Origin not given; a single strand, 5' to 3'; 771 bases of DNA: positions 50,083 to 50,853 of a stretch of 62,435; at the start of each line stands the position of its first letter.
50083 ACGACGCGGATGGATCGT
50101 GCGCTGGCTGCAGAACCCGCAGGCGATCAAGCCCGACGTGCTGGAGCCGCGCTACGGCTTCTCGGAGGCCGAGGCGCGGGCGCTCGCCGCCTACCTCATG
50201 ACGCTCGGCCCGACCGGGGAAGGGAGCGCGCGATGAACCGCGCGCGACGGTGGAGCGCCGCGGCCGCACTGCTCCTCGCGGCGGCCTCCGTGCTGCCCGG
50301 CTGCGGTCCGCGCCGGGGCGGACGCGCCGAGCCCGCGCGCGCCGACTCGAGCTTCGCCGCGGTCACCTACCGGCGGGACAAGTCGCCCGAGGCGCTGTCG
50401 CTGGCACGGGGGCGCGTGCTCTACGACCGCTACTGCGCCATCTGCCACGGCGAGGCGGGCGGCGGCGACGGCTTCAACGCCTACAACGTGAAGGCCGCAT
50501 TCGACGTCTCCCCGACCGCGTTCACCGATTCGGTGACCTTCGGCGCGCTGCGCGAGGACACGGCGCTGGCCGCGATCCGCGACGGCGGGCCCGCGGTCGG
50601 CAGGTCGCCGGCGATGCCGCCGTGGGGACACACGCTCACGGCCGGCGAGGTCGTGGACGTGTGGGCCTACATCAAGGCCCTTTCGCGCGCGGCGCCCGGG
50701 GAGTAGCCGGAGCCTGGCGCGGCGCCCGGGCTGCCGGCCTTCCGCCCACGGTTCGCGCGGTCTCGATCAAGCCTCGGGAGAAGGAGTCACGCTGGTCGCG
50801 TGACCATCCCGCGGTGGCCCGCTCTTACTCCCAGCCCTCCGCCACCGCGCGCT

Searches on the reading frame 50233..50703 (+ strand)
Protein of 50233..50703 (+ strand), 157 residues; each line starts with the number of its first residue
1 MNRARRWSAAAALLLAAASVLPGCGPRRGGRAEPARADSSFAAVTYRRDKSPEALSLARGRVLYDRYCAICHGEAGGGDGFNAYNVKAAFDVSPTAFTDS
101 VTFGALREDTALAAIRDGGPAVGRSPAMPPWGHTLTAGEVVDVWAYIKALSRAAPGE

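Call 85: search_protein_families(library=pfam, proteins=[window:50233-50703:+], max_evalue=0.001)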
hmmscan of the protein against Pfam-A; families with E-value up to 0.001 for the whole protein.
seq(157 aa): 2 families
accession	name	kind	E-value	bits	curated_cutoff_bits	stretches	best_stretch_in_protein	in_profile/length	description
PF13442.11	Cytochrome_CBB3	-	3.8e-12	46.8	27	1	57-147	3-68/68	Cytochrome C oxidase, cbb3-type, subunit III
PF00034.26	Cytochrom_C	-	3.5e-07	31.9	21.3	1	58-150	2-89/90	Cytochrome c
